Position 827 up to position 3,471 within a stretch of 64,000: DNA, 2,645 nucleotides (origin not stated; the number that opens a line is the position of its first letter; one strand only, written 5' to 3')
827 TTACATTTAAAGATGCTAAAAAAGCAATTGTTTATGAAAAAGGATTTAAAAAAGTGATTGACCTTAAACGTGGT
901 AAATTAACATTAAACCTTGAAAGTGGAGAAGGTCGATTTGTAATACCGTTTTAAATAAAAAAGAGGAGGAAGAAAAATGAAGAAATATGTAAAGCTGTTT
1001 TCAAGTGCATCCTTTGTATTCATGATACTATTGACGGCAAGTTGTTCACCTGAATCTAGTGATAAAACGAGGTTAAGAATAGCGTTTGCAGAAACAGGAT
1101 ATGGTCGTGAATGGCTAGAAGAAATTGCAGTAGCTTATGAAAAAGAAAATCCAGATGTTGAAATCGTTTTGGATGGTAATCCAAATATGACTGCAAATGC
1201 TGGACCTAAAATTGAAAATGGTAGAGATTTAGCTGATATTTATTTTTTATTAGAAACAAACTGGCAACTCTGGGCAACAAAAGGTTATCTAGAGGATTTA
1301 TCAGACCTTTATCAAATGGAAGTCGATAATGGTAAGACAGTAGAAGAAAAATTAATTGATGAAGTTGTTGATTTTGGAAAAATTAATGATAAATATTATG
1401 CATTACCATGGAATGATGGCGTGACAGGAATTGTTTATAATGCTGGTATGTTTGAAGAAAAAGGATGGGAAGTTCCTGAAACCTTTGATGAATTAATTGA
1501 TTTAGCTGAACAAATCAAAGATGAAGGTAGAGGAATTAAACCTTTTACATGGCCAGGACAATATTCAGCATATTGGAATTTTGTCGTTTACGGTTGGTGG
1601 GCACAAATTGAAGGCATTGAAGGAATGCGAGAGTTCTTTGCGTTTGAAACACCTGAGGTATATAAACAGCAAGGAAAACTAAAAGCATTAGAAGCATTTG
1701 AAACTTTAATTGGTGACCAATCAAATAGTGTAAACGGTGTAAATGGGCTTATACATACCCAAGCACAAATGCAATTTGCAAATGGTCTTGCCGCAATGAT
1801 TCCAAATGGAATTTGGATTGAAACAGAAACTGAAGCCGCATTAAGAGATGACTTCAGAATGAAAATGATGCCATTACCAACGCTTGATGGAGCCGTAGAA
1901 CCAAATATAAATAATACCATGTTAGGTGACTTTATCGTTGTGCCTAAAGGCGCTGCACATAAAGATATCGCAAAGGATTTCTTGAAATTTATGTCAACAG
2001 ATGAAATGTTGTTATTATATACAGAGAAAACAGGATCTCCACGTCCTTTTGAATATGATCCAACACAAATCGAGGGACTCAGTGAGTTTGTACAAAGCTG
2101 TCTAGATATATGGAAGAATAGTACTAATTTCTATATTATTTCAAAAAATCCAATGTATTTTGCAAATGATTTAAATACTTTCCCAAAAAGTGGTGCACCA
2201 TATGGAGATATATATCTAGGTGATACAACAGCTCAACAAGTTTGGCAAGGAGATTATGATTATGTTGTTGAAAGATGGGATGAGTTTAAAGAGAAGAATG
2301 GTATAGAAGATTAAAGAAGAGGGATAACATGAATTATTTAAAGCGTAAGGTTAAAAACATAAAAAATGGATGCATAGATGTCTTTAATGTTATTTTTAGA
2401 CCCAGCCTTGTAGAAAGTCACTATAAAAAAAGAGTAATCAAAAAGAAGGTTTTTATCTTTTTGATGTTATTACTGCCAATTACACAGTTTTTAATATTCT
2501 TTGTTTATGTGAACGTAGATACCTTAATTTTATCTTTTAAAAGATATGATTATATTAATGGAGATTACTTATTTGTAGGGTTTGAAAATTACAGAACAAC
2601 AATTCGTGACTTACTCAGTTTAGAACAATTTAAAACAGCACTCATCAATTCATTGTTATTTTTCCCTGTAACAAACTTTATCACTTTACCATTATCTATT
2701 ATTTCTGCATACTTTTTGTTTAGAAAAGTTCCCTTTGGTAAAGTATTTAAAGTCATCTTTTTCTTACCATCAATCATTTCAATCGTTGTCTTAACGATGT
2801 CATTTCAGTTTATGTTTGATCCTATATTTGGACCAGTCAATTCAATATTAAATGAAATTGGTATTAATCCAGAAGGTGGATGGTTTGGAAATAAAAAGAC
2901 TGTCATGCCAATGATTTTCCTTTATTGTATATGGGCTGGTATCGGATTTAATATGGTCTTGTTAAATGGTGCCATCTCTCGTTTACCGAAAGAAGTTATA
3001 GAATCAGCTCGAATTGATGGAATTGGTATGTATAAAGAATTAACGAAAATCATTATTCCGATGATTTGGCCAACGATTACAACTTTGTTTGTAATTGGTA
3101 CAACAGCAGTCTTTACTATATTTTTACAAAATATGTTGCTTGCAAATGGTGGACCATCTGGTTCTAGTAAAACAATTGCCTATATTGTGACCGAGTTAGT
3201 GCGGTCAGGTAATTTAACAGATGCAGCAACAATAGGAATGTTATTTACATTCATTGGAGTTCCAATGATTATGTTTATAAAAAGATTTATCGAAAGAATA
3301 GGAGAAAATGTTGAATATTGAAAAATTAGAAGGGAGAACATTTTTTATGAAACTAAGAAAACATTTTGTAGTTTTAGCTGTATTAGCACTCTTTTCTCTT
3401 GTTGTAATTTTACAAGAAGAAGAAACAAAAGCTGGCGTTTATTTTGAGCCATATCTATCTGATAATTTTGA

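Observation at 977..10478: ABC sugar-uptake operon interrupted by, and followed by, surface proteins with C-terminal TM anchors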

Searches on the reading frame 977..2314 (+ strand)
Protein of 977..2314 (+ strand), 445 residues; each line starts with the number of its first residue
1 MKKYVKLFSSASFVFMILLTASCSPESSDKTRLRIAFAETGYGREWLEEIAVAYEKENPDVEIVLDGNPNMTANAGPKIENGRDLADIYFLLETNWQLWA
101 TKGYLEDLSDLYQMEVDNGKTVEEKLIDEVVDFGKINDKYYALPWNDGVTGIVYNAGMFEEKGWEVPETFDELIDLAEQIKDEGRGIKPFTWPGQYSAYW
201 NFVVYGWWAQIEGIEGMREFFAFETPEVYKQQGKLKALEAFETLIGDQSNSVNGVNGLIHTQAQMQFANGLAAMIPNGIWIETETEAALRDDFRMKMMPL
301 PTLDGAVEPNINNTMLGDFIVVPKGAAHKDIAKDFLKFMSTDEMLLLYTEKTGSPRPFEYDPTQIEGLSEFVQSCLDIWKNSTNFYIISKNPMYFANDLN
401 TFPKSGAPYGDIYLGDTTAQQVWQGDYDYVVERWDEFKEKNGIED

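Call 3: search_protein_families(library=pfam, proteins=[window:977-2314:+], max_evalue=0.1)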
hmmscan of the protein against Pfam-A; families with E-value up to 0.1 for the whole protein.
window:977-2314:+ (445 aa): 3 families
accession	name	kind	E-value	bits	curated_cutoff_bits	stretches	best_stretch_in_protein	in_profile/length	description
PF13416.11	SBP_bac_8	-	1.7e-26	94.1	27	1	50-354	2-258/279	Bacterial extracellular solute-binding protein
PF01547.30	SBP_bac_1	-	1.8e-26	94.3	26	1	44-343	5-304/307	Bacterial extracellular solute-binding protein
PF13531.11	SBP_bac_11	-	0.0017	18.6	25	0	44-106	10-69/227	Bacterial extracellular solute-binding protein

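Call 8: search_protein_families(library=ncbifam, proteins=[window:977-2314:+], max_evalue=0.1)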
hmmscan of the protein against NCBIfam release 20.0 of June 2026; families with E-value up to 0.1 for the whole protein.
window:977-2314:+ (445 aa): 2 families
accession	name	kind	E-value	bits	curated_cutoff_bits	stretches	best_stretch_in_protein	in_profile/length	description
TIGR03850.1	bind_CPR_0540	equivalog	5.5e-52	176.8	299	1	17-387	17-389/437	carbohydrate ABC transporter substrate-binding protein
TIGR03851.1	chitin_NgcE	equivalog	8.9e-49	166.6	399.65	1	29-358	38-370/450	N-acetylglucosamine/diacetylchitobiose ABC transporter substrate-binding protein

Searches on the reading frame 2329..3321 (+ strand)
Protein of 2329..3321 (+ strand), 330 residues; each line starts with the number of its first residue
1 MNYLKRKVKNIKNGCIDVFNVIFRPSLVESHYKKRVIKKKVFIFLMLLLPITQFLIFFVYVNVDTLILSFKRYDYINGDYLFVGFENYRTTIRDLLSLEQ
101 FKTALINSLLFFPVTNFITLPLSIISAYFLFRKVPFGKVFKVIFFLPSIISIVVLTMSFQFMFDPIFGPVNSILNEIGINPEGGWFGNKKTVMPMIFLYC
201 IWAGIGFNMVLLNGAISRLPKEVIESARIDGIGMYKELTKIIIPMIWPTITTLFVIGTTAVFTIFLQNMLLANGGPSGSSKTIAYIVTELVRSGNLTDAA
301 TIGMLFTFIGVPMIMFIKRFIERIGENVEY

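Call 3: search_protein_families(library=pfam, proteins=[window:2329-3321:+], max_evalue=0.1)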
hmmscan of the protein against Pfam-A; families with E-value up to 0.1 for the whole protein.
window:2329-3321:+ (330 aa): 1 family
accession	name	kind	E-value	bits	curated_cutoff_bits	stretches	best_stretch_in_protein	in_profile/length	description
PF00528.27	BPD_transp_1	-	2.1e-14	54.1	26.4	1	120-319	2-173/184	Binding-protein-dependent transport system inner membrane component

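Call 8: search_protein_families(library=ncbifam, proteins=[window:2329-3321:+], max_evalue=0.1)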
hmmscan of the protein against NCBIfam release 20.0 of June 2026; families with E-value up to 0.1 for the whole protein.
window:2329-3321:+ (330 aa): 7 families
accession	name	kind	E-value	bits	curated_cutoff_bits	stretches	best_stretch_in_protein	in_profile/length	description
NF007852.0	PRK10561.1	equivalog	2.2e-21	77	335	1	36-323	7-290/295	sn-glycerol-3-phosphate ABC transporter permease UgpA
NF040931.1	ABC_arch_GlcT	equivalog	2.6e-19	69.9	360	1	49-315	3-265/278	glucose ABC transporter permease GlcT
NF008232.0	PRK10999.1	equivalog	1.6e-16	60.1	392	1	78-283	260-465/520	maltose ABC transporter permease MalF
TIGR01581.1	Mo_ABC_porter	hypoth_equivalog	5.6e-06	26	210.3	1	92-310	10-219/225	ABC transporter permease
NF008210.0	PRK10973.1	equivalog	9.1e-05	22.3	297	1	216-309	166-259/281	sn-glycerol-3-phosphate ABC transporter permease UgpE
NF040932.1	ABC_arch_GlcU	equivalog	0.00072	19.3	340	1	97-273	54-213/272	glucose ABC transporter permease GlcU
TIGR02141.1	modB_ABC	equivalog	0.0044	16.7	182.6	1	113-318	8-203/208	molybdate ABC transporter permease subunit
